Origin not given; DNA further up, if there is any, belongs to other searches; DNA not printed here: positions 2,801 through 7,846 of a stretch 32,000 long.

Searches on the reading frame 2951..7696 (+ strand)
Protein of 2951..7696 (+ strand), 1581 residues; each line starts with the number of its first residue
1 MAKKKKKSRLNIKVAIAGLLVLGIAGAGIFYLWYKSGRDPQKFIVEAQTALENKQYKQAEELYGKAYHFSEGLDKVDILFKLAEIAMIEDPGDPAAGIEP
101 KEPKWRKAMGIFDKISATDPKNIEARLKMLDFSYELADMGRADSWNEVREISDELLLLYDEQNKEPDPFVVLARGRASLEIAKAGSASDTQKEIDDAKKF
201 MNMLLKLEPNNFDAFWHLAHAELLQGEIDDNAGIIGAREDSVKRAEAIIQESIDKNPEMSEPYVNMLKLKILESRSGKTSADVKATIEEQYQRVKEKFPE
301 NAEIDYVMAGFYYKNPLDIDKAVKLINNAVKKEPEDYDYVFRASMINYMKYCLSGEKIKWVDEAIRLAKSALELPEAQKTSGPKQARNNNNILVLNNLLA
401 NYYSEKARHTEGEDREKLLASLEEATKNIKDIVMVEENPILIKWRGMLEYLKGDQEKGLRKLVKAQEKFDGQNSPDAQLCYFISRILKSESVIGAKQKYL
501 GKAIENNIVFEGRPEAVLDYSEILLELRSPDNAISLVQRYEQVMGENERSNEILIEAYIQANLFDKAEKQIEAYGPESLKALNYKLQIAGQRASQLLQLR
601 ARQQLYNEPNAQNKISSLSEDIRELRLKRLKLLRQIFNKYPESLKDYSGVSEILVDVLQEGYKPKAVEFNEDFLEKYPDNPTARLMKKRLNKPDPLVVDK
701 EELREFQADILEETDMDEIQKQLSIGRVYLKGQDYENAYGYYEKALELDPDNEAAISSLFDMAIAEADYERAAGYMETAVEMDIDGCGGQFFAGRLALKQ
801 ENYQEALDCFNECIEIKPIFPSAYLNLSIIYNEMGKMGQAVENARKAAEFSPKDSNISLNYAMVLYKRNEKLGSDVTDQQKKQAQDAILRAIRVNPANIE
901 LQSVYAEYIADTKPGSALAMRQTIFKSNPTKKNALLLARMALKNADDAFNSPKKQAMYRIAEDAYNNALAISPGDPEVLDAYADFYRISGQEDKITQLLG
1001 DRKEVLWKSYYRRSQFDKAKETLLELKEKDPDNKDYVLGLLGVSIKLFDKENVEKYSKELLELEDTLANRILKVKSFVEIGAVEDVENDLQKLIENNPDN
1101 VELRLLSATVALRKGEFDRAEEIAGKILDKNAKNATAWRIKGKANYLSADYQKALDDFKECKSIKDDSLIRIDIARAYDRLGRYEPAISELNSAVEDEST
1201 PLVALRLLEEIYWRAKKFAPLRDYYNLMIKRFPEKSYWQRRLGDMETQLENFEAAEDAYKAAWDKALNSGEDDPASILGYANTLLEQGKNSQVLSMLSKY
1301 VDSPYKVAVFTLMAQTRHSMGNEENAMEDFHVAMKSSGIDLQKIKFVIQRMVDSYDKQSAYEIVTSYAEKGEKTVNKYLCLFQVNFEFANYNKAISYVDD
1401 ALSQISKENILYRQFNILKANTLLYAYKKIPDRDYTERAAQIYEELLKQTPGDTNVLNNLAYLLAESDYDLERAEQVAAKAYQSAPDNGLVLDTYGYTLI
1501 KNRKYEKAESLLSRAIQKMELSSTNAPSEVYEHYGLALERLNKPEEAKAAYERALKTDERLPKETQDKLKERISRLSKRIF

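Call 60: search_protein_families(library=pfam, proteins=[window:2951-7696:+], max_evalue=0.00001)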
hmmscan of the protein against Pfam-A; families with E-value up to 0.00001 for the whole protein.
window:2951-7696:+ (1581 aa): 16 families
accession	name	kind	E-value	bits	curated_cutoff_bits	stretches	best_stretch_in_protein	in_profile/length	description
PF14559.12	TPR_19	-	4.1e-47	158.8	25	1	1087-1143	11-67/68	Tetratricopeptide repeat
PF13428.12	TPR_14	-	3.6e-39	129.6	23.5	0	1530-1559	3-32/44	Tetratricopeptide repeat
PF23914.1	TPR_CcmH_CycH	-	1.7e-28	99.9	42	0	687-813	16-147/158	Cytochrome c-type biogenesis protein H TPR domain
PF13432.12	TPR_16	-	3e-28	98.3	32.7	0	1107-1160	3-56/65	Tetratricopeptide repeat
PF07719.23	TPR_2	-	3.8e-24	83.2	27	0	725-752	7-34/34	Tetratricopeptide repeat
PF13431.12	TPR_17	-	5.2e-21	73.5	24.4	0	809-841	1-33/34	Tetratricopeptide repeat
PF13424.12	TPR_12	-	9.3e-21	74.3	30.1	0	1495-1559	9-76/77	Tetratricopeptide repeat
PF00515.34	TPR_1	-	1.2e-18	66.4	27.8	0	725-752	7-34/34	Tetratricopeptide repeat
PF13181.12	TPR_8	-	2.9e-17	61.7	25.7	0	724-752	6-34/34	Tetratricopeptide repeat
PF13371.12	TPR_9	-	9.4e-17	61.2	35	0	1208-1264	1-57/73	Tetratricopeptide repeat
PF12895.13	ANAPC3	-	1.3e-14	54.7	27.2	0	733-813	3-82/82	Anaphase-promoting complex, cyclosome, subunit 3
PF25064.1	ARM_TT21_5th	-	3.3e-10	40.7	27.8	0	730-813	12-98/117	TT21 fifth ARM repeats domain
PF13414.12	TPR_11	-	2.1e-09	37.4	26.8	0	797-835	4-42/42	TPR repeat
PF13176.12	TPR_7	-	1.2e-06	28.6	27.9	0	724-753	4-33/36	Tetratricopeptide repeat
PF25063.1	ARM_TT21_C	-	3.8e-06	27.4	35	0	1105-1169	99-163/209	Tetratricopeptide repeat protein 21 C-terminal ARM domain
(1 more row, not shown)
